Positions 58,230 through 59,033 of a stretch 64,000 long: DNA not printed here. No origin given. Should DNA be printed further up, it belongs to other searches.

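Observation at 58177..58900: ToxN/AbiQ-type toxin wedged between mnmE and mnmG, with an upstream RNA region that lacks canonical tandem repeats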

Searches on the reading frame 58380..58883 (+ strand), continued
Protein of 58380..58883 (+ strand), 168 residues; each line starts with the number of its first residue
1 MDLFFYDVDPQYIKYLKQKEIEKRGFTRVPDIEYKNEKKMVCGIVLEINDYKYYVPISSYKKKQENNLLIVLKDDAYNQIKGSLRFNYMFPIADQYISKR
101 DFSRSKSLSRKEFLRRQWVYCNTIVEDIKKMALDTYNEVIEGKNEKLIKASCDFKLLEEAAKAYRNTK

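Call 25: find_encoding_contigs(protein=P0003, flank=2500, max_places=3)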
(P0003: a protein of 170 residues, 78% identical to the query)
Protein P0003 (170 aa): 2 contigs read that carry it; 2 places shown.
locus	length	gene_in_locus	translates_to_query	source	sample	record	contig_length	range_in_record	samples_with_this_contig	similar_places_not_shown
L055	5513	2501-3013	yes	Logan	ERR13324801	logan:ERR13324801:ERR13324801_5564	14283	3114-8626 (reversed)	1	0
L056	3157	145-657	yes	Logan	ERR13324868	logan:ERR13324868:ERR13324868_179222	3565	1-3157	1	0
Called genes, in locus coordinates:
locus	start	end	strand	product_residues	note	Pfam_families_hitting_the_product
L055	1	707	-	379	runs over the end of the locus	PF13477:Glyco_trans_4_2, PF13439:Glyco_transf_4, PF13579:Glyco_trans_4_4, PF20706:GT4-conflict, PF00534:Glycos_transf_1, PF13692:Glyco_trans_1_4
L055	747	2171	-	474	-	PF02397:Bac_transf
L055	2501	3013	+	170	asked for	PF13958:ToxN_toxin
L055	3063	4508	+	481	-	PF17767:NAPRTase_N, PF04095:NAPRTase, PF17956:NAPRTase_C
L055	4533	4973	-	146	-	PF00376:MerR, PF13411:MerR_1, PF09278:MerR-DNA-bind (weak)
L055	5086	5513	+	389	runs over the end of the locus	PF00465:Fe-ADH, PF13685:Fe-ADH_2, PF25137:ADH_Fe_C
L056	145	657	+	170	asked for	PF13958:ToxN_toxin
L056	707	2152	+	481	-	PF17767:NAPRTase_N, PF04095:NAPRTase, PF17956:NAPRTase_C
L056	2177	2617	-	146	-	PF00376:MerR, PF13411:MerR_1, PF09278:MerR-DNA-bind (weak)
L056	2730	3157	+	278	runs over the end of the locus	?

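Call 43: find_encoding_contigs(protein=P0122, flank=3500, max_places=4)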
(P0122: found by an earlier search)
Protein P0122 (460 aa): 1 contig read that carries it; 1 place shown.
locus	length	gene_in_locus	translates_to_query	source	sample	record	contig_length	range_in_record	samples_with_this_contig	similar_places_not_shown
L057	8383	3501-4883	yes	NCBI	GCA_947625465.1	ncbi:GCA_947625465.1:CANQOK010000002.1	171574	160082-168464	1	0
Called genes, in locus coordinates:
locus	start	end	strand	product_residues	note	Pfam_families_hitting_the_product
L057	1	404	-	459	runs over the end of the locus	PF00308:Bac_DnaA, PF01695:IstB_IS21 (weak), PF08299:Bac_DnaA_C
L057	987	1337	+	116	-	PF00825:Ribonuclease_P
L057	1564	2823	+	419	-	PF02096:60KD_IMP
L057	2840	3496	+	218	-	PF14804:Jag_N, PF13083:KH_KhpA-B, PF01424:R3H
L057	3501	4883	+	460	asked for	PF10396:TrmE_N, PF12631:MnmE_helical, PF00350:Dynamin_N (faint), PF01926:MMR_HSR1, PF02421:FeoB_N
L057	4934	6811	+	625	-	PF00890:FAD_binding_2 (faint), PF01134:GIDA, PF01266:DAO (faint), PF07992:Pyr_redox_2 (weak), PF13738:Pyr_redox_3 (faint), PF21680:GIDA_C_1st, PF13932:SAM_GIDA_C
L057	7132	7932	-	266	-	PF13349:DUF4097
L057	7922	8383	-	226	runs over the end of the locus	PF01381:HTH_3, PF12844:HTH_19, PF13443:HTH_26, PF13560:HTH_31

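Call 46: find_encoding_contigs(protein=P0123, flank=2000, max_places=4)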
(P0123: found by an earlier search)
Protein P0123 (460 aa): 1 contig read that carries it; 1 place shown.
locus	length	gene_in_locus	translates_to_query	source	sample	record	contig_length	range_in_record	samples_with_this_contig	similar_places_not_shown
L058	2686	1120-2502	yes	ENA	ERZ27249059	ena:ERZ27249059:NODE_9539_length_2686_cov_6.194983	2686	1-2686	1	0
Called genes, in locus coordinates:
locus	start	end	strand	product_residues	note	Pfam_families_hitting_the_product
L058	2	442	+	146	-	?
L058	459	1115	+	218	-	PF14804:Jag_N, PF13083:KH_KhpA-B, PF01424:R3H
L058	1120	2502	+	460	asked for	PF10396:TrmE_N, PF12631:MnmE_helical, PF03193:RsgA_GTPase (faint), PF00350:Dynamin_N (faint), PF01926:MMR_HSR1, PF02421:FeoB_N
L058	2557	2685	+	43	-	?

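Call 50: predict_structure(alignment_id=A1)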
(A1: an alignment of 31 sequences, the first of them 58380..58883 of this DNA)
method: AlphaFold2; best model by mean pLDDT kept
length: 168 residues; sequences in the alignment: 31
mean_pLDDT: 90.8   pTM: 0.86
mean pLDDT of the five models: 90.8, 90.7, 90.7, 90.5, 89.7
residues with pLDDT >= 90: 122; 70-90: 35; 50-70: 11; < 50: 0
segments of 3 or more residues with pLDDT < 50: none
pLDDT, mean of each block of 10 residues (from residue 1): 90 95 96 69 90 93 93 90 95 94 82 91 97 96 93 97 79
secondary structure, 60 per line:
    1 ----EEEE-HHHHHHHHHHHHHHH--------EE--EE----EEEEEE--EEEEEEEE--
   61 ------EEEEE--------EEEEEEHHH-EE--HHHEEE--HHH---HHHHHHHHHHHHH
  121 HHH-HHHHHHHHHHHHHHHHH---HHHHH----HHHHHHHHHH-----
elements in order: E5-8 H10-24 E43-48 E51-58 E67-71 E80-85 E97-99 H108-123 H125-141 H145-149 H154-163

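Call 54: fold_search(model_id=the predicted structure, library=pdb)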
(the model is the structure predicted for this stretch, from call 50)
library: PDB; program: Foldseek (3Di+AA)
matches with E <= 10: 264; with E <= 0.001: 4
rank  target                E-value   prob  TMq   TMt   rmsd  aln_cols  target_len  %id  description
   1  4ato_A                2.2e-09  1.00  0.83  0.83   2.4       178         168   18  New insights into the mechanism of bacterial Type III toxin-antitoxin systems: selective toxin inhibition by a non-cod (released 2012-12-26)
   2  2xd0_A                2.8e-09  1.00  0.77  0.80   2.9       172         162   23  A processed non-coding RNA regulates a bacterial antiviral system (released 2011-01-12)
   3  4glk                  1.0e-08  1.00  0.75  0.76   3.2       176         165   25  Structure and activity of AbiQ, a lactococcal anti-phage endoribonuclease belonging to the type-III toxin-antitoxin syst (released 2013-01-16)
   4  7d8o_A                1.9e-08  1.00  0.76  0.78   2.7       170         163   23  Crystal structure of E. coli ToxIN type III toxin-antitoxin complex (released 2022-01-05)
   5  4rmo_A                2.8e-02  0.77  0.33  0.35  11.0       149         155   12  Crystal Structure of the CptIN Type III Toxin-Antitoxin System from Eubacterium rectale (released 2015-09-30)
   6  8szk_G                7.3e-02  0.12  0.16  0.16  18.2       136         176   14  The cryo-EM structure of PPP2R5A/HIV-1 Vif/CBFb/EloB/EloC complex (released 2024-06-05)
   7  7ewi_C                1.3e-01  0.54  0.28  0.40  10.2       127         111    9  Toxin protein from Staphylococcus aureus (released 2022-02-16)
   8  4mzp_E                1.3e-01  0.44  0.26  0.37  10.2       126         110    7  MazF from S. aureus crystal form III, C2221, 2.7 A (released 2014-05-21)
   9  6kyt_A                1.3e-01  0.54  0.28  0.41   8.9       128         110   12  The structure of the M. tb toxin MazEF-mt1 complex (released 2020-08-05)
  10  7ewj_G                1.3e-01  0.44  0.28  0.39  10.2       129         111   12  Toxin-antitoxin complex from Staphylococcus aureus (released 2022-02-16)
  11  6kyt_B                1.4e-01  0.47  0.30  0.40   9.9       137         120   13  The structure of the M. tb toxin MazEF-mt1 complex (released 2020-08-05)
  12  7ewi_B                1.9e-01  0.60  0.31  0.45  10.1       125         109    8  Toxin protein from Staphylococcus aureus (released 2022-02-16)
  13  6kys_B                1.9e-01  0.47  0.30  0.39   9.5       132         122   11  The structure of the M. tb toxin MazF-mt1 (released 2020-08-05)
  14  6kyt_D                1.9e-01  0.35  0.29  0.38   9.9       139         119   13  The structure of the M. tb toxin MazEF-mt1 complex (released 2020-08-05)
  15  7ewj_A                2.0e-01  0.35  0.27  0.39  10.0       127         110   11  Toxin-antitoxin complex from Staphylococcus aureus (released 2022-02-16)
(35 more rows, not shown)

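Call 66: find_related_loci(query=A1, collection=viral_contigs, flank=1500)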
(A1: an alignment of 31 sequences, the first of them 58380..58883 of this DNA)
Query A1 (168 aa) in viral_contigs; peptide patterns used: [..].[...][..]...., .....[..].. (x = any residue, [..] = any of these).
64 stretches matched a pattern; 2 encode a relative of the query (tblastn E <= 1e-3); 2 distinct loci.
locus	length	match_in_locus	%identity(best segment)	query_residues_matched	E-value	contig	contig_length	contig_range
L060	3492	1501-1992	59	1-164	2e-68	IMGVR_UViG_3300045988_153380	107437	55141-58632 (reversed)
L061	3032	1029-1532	28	5-164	8e-16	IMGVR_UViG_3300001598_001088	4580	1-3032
